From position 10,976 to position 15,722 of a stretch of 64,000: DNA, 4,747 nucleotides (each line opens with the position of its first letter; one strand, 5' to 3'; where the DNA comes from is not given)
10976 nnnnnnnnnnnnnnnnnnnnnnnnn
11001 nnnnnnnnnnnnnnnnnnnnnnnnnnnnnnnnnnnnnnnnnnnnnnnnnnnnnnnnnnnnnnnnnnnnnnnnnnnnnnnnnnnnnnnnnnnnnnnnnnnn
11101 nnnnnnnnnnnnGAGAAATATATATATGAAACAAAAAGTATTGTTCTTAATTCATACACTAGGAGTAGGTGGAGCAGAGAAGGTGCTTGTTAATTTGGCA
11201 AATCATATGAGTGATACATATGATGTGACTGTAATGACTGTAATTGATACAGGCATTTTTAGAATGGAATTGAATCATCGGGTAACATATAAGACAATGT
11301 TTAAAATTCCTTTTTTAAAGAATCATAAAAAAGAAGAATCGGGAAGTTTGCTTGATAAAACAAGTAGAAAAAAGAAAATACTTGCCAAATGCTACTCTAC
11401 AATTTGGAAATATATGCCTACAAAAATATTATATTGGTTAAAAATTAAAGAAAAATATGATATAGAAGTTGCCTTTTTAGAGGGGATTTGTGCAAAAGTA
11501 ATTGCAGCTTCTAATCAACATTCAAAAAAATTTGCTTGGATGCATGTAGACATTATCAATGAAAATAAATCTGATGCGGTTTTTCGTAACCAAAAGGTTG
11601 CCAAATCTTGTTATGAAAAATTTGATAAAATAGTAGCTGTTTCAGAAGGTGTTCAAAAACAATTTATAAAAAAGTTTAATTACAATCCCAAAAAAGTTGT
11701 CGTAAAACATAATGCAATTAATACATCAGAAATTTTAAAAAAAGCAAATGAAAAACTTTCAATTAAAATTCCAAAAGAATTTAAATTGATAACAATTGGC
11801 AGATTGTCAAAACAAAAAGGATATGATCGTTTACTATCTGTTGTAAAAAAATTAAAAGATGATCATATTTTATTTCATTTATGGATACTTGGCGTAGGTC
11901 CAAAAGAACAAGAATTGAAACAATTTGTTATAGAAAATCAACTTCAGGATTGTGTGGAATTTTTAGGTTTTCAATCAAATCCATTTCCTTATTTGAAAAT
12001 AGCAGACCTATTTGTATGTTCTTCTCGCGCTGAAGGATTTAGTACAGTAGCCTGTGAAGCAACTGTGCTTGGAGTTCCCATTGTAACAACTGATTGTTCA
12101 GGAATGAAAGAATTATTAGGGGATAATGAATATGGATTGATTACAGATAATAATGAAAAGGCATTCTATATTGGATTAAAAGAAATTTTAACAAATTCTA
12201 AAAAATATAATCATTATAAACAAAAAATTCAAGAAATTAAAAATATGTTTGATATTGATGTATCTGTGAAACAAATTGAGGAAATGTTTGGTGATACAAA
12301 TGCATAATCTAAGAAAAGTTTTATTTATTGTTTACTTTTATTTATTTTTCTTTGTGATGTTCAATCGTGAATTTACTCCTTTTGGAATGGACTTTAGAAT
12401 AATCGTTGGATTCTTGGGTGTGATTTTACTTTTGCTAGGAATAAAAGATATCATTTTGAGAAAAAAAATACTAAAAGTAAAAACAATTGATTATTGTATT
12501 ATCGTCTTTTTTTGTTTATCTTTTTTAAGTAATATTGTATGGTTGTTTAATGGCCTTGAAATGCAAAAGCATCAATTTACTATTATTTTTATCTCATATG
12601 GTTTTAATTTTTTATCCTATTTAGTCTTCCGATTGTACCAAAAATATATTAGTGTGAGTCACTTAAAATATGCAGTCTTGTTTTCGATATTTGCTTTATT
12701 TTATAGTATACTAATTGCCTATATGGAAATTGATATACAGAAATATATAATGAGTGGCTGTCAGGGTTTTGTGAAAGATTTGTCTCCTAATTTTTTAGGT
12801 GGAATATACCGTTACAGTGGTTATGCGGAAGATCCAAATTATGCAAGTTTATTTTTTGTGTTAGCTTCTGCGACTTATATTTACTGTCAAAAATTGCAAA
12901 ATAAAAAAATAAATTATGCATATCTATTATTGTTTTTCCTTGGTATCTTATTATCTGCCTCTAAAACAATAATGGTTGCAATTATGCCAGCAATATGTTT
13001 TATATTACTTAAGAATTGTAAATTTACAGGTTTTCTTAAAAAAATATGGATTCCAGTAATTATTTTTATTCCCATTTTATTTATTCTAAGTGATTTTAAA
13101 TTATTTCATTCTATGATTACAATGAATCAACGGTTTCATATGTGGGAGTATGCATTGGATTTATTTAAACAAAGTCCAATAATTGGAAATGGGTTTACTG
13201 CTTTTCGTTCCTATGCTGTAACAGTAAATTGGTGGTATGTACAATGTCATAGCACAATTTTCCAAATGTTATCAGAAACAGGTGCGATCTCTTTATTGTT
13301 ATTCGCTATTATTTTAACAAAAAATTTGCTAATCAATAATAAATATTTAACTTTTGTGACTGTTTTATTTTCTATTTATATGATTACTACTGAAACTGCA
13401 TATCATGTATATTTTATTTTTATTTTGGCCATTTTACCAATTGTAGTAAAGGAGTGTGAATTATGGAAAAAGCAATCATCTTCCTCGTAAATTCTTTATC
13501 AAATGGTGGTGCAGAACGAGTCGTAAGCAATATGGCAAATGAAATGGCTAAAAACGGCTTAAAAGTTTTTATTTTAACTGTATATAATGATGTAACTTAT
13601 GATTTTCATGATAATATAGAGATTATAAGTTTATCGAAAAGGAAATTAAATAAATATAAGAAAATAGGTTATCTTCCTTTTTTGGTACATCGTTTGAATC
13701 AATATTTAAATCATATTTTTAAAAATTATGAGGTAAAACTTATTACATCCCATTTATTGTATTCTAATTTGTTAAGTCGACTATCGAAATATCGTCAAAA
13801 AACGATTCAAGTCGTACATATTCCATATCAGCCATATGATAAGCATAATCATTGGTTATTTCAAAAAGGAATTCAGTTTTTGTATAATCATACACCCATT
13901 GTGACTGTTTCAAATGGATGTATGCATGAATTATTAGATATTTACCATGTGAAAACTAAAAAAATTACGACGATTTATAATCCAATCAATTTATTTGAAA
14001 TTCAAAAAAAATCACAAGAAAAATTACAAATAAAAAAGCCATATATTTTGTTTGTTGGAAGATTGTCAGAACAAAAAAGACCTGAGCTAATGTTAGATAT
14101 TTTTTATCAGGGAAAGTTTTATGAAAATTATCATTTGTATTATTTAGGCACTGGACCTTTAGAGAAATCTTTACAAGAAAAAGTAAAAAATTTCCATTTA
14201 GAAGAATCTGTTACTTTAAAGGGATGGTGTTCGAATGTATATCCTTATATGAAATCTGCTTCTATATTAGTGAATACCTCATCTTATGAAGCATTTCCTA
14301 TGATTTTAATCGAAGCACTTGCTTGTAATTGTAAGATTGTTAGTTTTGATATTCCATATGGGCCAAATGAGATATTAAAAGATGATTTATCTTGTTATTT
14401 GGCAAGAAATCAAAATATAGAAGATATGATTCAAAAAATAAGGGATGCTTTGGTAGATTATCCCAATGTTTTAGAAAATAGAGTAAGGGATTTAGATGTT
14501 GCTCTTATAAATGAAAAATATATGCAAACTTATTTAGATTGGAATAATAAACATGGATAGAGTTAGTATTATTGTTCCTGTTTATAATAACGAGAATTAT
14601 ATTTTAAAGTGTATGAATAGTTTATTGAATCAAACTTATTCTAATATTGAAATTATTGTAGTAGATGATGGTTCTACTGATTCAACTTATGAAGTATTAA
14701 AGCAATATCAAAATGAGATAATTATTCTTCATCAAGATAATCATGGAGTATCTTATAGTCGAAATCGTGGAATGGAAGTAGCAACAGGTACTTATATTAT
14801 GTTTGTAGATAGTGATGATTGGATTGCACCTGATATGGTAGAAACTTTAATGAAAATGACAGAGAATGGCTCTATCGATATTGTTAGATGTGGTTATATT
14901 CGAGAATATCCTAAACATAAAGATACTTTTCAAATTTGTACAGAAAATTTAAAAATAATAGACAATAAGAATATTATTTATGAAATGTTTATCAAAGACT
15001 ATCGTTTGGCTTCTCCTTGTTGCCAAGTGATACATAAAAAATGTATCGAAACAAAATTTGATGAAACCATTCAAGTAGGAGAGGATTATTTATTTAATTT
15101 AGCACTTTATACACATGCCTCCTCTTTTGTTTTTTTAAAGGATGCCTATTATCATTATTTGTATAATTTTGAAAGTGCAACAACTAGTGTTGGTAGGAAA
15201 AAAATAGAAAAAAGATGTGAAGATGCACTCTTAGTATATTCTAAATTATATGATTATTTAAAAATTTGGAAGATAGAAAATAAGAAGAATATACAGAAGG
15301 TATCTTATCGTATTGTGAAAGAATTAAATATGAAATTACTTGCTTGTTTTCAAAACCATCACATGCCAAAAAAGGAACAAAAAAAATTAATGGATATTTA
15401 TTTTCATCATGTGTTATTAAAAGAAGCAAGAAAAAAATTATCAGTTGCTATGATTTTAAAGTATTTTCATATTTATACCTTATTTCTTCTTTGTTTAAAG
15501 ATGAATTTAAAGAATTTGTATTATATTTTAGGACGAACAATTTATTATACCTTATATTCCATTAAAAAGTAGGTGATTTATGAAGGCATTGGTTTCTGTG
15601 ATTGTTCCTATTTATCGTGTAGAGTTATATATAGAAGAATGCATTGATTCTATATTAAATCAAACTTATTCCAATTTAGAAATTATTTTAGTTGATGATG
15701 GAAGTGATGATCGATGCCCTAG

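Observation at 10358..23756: Wzx/Wzy surface-glycopolymer locus with a radical-SAM enzyme, a pyruvyl transferase and a GT10 fucosyltransferase, but no Wzd/Wze chain-length kinase module and no nucleotide-sugar genes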

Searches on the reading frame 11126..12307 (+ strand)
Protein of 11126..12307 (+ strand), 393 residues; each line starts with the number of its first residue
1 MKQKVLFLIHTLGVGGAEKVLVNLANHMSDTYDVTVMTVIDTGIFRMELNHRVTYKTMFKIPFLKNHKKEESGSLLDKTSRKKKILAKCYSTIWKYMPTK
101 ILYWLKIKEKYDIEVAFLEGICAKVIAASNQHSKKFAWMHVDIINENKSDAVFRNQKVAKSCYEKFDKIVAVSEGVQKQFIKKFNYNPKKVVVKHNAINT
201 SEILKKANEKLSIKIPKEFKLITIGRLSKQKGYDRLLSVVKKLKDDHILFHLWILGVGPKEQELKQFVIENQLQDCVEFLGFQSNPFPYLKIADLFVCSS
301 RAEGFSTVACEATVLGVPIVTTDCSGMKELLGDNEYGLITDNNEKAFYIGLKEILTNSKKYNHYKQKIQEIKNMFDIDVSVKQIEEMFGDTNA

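Call 3: search_protein_families(library=pfam, proteins=[window:11126-12307:+], max_evalue=0.01)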
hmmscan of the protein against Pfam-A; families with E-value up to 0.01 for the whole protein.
window:11126-12307:+ (393 aa): 4 families
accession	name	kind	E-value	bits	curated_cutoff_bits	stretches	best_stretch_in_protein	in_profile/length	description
PF00534.26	Glycos_transf_1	-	1.5e-33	116.2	26.4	1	215-369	11-170/172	Glycosyl transferases group 1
PF13692.12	Glyco_trans_1_4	-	3.4e-28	99.1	27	1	219-357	2-142/142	Glycosyl transferases group 1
PF20706.3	GT4-conflict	-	3.5e-15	56.3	26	1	154-338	135-324/385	Family 4 Glycosyltransferase in conflict systems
PF13439.12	Glyco_transf_4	-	3.5e-10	40.6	28.5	1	154-201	122-169/170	Glycosyltransferase Family 4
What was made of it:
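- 11126..12307 (+): GT4 glycosyltransferase. Glycos_transf_1 116 bits (call 3).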

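Call 67: search_protein_families(library=ncbifam, proteins=[window:11126-12307:+], max_evalue=0.00001)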
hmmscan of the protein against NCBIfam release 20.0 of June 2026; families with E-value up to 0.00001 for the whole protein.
window:11126-12307:+ (393 aa): 27 families (the best 25 are shown)
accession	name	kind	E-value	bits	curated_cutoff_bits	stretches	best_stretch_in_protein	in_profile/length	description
NF050063.1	ProtGlycPglJ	equivalog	3.7e-47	161.3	500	1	3-377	2-352/363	N-acetylgalactosamine-N,N'-diacetylbacillosaminyl-diphospho-undecaprenol 4-alpha-N-acetylgalactosaminyltransferase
TIGR03088.1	stp2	hypoth_equivalog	7.6e-28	97.6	409.05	1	167-388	138-370/374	TIGR03088 family PEP-CTERM/XrtA system glycosyltransferase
TIGR03999.1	thiol_BshA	equivalog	2.7e-26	92.4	273.7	1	156-389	135-371/375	N-acetyl-alpha-D-glucosaminyl L-malate synthase BshA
NF041876.1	EPS_EpsE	equivalog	1.2e-21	77.4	400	1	175-379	171-384/389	exopolysaccharide biosynthesis GT4 family glycosyltransferase EpsE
NF047684.1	TeichurnBiosyTuaC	equivalog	5.5e-21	74.9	550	1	157-388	156-386/391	teichuronic acid biosynthesis protein TuaC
TIGR04157.1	glyco_rSAM_CFB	subfamily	5.1e-20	71.8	400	1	147-367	151-384/406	TIGR04157 family glycosyltransferase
NF046085.1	XrtY_assoc_Gly1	equivalog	2.9e-19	69.2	400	1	168-389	163-382/387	XrtY-associated glycosyltransferase XYAG1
NF007396.0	PRK09922.1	equivalog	1.8e-17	63.2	385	1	3-376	3-344/361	lipopolysaccharide 1,6-galactosyltransferase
NF047880.1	glyco_SdgA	exception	3.9e-17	62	800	1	163-379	266-479/488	serine-aspartate repeat adhesin O-glycosyltransferase SdgA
NF050056.1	ProtGlycPglH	equivalog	1.8e-16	60.2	600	1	4-379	2-341/354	GalNAc-alpha-(1->4)-GalNAc-alpha-(1->3)-diNAcBac-PP-undecaprenol alpha-1,4-N-acetyl-D-galactosaminyltransferase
TIGR02149.1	glgA_Coryne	subfamily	1.5e-15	57.3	302.4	1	158-345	137-339/391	glycogen synthase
TIGR04005.1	wcaL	equivalog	2.8e-15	56.1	537.6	1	166-348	175-361/406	colanic acid biosynthesis glycosyltransferase WcaL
NF038295.1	EPS_HpsP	equivalog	6.9e-15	54.9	550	1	181-378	169-374/388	hormogonium polysaccharide biosynthesis glycosyltransferase HpsP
NF047881.1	glyco_SdgB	exception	4.3e-14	52.1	800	1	140-374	249-479/496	serine-aspartate repeat adhesin O-glycosyltransferase SdgB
NF053787.1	GlcN_PG_synth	equivalog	3.3e-12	45.9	480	1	156-387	134-355/361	N-acetylglucosaminyl phosphatidylglycerol synthase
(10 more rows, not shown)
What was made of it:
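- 11126..12307 (+): Best NCBIfam hit is PglJ-like, 161 bits, far below the 500 cut-off (call 67).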

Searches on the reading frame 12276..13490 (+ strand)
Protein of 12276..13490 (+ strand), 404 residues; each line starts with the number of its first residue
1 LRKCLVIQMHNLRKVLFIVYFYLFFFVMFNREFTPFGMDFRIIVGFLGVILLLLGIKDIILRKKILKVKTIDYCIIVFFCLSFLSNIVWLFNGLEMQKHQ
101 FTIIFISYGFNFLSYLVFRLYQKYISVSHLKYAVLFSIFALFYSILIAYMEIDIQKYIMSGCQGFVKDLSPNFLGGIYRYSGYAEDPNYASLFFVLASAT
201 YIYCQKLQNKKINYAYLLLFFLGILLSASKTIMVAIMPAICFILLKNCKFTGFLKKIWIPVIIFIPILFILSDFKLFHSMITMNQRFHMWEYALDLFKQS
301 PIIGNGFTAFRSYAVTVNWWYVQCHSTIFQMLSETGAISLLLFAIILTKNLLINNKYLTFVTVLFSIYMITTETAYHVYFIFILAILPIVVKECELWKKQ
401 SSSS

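Call 3: search_protein_families(library=pfam, proteins=[window:12276-13490:+], max_evalue=0.01)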
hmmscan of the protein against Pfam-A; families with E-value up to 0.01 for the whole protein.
window:12276-13490:+ (404 aa): 1 family
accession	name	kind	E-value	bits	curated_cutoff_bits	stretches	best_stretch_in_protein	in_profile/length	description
PF04932.20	Wzy_C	-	2.9e-12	47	31.7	1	216-344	2-149/149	O-Antigen ligase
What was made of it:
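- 12276..13490 (+): Wzy-type repeat-unit polymerase (about 8-10 TM segments). Wzy_C 47 bits against cut-off 31.7 (call 3).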

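Call 6: search_protein_families(library=ncbifam, proteins=[window:12276-13490:+], max_evalue=0.01)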
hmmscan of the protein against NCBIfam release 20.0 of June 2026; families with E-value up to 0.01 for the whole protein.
window:12276-13490:+ (404 aa): 0 families

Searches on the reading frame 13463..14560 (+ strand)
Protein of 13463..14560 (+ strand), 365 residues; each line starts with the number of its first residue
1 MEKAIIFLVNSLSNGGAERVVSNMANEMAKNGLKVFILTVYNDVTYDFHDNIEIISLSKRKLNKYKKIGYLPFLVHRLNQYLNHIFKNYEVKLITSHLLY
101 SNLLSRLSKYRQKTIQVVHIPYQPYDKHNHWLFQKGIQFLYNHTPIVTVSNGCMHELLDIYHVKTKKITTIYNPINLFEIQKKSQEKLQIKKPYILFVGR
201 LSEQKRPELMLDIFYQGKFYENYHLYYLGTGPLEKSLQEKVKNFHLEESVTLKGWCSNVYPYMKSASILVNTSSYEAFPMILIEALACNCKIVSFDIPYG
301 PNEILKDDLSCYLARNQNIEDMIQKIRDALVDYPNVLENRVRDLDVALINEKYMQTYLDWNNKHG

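Call 3: search_protein_families(library=pfam, proteins=[window:13463-14560:+], max_evalue=0.01)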
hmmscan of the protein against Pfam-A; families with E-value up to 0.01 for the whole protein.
window:13463-14560:+ (365 aa): 4 families
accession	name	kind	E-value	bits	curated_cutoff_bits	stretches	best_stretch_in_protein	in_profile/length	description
PF00534.26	Glycos_transf_1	-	2.6e-27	95.9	26.4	1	183-333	6-159/172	Glycosyl transferases group 1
PF13692.12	Glyco_trans_1_4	-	4e-24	85.9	27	1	193-330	2-140/142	Glycosyl transferases group 1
PF13439.12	Glyco_transf_4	-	5e-16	59.6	28.5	1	15-177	2-168/170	Glycosyltransferase Family 4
PF13579.12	Glyco_trans_4_4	-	0.0004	21.2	29.7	1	15-173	1-157/158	Glycosyl transferase 4-like domain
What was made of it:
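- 13463..14560 (+): GT4 glycosyltransferase. Glycos_transf_1 95.9 bits and Glyco_transf_4 59.6 bits (call 3).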

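Call 67: search_protein_families(library=ncbifam, proteins=[window:13463-14560:+], max_evalue=0.00001)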
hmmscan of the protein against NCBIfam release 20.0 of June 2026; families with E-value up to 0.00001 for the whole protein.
window:13463-14560:+ (365 aa): 17 families
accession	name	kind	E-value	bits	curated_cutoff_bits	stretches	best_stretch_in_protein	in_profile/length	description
NF050063.1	ProtGlycPglJ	equivalog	1.8e-45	155.8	500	1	1-333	1-339/363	N-acetylgalactosamine-N,N'-diacetylbacillosaminyl-diphospho-undecaprenol 4-alpha-N-acetylgalactosaminyltransferase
NF007396.0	PRK09922.1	equivalog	2.3e-30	105.7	385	1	4-356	4-346/361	lipopolysaccharide 1,6-galactosyltransferase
NF050056.1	ProtGlycPglH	equivalog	1.3e-23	83.7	600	1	5-355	3-348/354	GalNAc-alpha-(1->4)-GalNAc-alpha-(1->3)-diNAcBac-PP-undecaprenol alpha-1,4-N-acetyl-D-galactosaminyltransferase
TIGR03999.1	thiol_BshA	equivalog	4.2e-20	72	273.7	1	13-334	10-340/375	N-acetyl-alpha-D-glucosaminyl L-malate synthase BshA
NF047880.1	glyco_SdgA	exception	6.7e-20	71.1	800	1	85-333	213-457/488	serine-aspartate repeat adhesin O-glycosyltransferase SdgA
NF047881.1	glyco_SdgB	exception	1e-19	70.6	800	1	157-339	286-468/496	serine-aspartate repeat adhesin O-glycosyltransferase SdgB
TIGR03088.1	stp2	hypoth_equivalog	5.4e-16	58.6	409.05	1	146-327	140-333/374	TIGR03088 family PEP-CTERM/XrtA system glycosyltransferase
TIGR02149.1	glgA_Coryne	subfamily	2e-11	43.7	302.4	1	144-321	146-338/391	glycogen synthase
NF046085.1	XrtY_assoc_Gly1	equivalog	3.5e-11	42.6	400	1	142-334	160-351/387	XrtY-associated glycosyltransferase XYAG1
NF047684.1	TeichurnBiosyTuaC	equivalog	7.9e-11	41.5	550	1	181-333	208-355/391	teichuronic acid biosynthesis protein TuaC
TIGR04157.1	glyco_rSAM_CFB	subfamily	6.5e-10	38.6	400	1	133-324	160-358/406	TIGR04157 family glycosyltransferase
NF038295.1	EPS_HpsP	equivalog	9.1e-10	38.1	550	1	182-335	195-355/388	hormogonium polysaccharide biosynthesis glycosyltransferase HpsP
NF053787.1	GlcN_PG_synth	equivalog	1e-09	37.7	480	1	135-342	135-336/361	N-acetylglucosaminyl phosphatidylglycerol synthase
TIGR02918.1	TIGR02918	equivalog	6.2e-09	35.1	574.6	1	154-332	285-459/500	accessory Sec system glycosyltransferase GtfA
NF041876.1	EPS_EpsE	equivalog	3.9e-08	32.9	400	1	233-332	261-361/389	exopolysaccharide biosynthesis GT4 family glycosyltransferase EpsE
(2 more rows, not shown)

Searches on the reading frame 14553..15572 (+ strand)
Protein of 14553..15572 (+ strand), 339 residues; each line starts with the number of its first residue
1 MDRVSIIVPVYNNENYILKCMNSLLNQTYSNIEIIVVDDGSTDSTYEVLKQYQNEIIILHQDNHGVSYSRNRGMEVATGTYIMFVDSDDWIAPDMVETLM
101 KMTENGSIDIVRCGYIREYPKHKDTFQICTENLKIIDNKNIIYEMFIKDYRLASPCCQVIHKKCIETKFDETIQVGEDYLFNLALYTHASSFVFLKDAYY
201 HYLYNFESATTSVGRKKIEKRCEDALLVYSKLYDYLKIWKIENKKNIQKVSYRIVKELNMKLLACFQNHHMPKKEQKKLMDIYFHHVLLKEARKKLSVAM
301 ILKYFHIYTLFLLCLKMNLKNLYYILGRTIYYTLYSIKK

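Call 3: search_protein_families(library=pfam, proteins=[window:14553-15572:+], max_evalue=0.01)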
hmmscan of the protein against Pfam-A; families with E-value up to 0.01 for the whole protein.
window:14553-15572:+ (339 aa): 4 families
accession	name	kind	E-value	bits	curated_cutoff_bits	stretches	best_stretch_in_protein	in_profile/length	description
PF00535.33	Glycos_transf_2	-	5e-38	131.1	23.3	1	5-120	1-120/168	Glycosyl transferase family 2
PF10111.15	Glyco_tranf_2_2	-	2.5e-16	60.4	27.3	1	5-104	1-107/276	Glycosyltransferase like family 2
PF13641.12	Glyco_tranf_2_3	-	1.9e-11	44.9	27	1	3-111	2-119/230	Glycosyltransferase like family 2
PF13704.12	Glyco_tranf_2_4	-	1.4e-05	26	27.5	1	12-92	2-85/98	Glycosyl transferase family 2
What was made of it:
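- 14553..15572 (+): GT2 glycosyltransferase. Glycos_transf_2 131 bits (call 3).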

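Call 67: search_protein_families(library=ncbifam, proteins=[window:14553-15572:+], max_evalue=0.00001)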
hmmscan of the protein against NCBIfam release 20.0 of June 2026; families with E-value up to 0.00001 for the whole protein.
window:14553-15572:+ (339 aa): 24 families
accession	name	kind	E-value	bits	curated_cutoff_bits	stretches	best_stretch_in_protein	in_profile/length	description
NF007482.0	PRK10073.1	equivalog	1.8e-39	135.7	423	1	3-129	7-136/334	glycosyltransferase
NF041875.1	EPS_EpsD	equivalog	6.3e-23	81.7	370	1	4-124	1-124/325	exopolysaccharide biosynthesis glycosyltransferase EpsD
NF047683.1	TeichurnBiosyTuaG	equivalog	8.4e-23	81.3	400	1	3-105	7-113/252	teichuronic acid biosynthesis protein TuaG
NF041394.1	GtaseAglG_Halo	equivalog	5.7e-19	68.5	440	1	3-105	2-109/304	glucosyl-dolichyl phosphate glucuronosyltransferase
TIGR03937.1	PgaC_IcaA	equivalog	1.4e-18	67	422.3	1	2-103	45-150/407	poly-beta-1,6-N-acetyl-D-glucosamine synthase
NF053739.1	GlytfEpsEBac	equivalog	2.1e-17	63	450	1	3-105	2-109/265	glycosyltransferase EpsE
TIGR03965.1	mycofact_glyco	equivalog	2.9e-17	62.7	280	1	2-178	74-256/467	mycofactocin biosynthesis glycosyltransferase MftF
NF038302.1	EPS_HpsE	equivalog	1.7e-16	60.1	300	1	4-170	3-180/307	hormogonium polysaccharide biosynthesis glycosyltransferase HpsE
TIGR04283.1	glyco_like_mftF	equivalog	4.4e-16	59.1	182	1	4-104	1-98/221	TIGR04283 family arsenosugar biosynthesis glycosyltransferase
NF050050.1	ProtGlycPglI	equivalog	1.2e-15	57.7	500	1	2-286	2-273/306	GalNAc(5)-diNAcBac-PP-undecaprenol beta-1,3-glucosyltransferase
TIGR03111.1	glyc2_xrt_Gpos1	hypoth_equivalog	1.5e-14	53.7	363.95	1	3-110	50-164/439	TIGR03111 family XrtG-associated glycosyltransferase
TIGR04242.1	nodulat_NodC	equivalog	9.5e-12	44.6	550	1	3-105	49-158/395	chitooligosaccharide synthase NodC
NF047588.1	GlcsyltransPgfSStrep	equivalog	3.1e-11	43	500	1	3-126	2-132/308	glycosyltransferase PgfS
NF007453.0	PRK10018.1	equivalog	4.9e-11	42.8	382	1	4-100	8-108/280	colanic acid biosynthesis glycosyltransferase WcaA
NF038299.1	EPS_HpsN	equivalog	9.2e-11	41.3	425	1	3-111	2-115/317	hormogonium polysaccharide biosynthesis glycosyltransferase HpsN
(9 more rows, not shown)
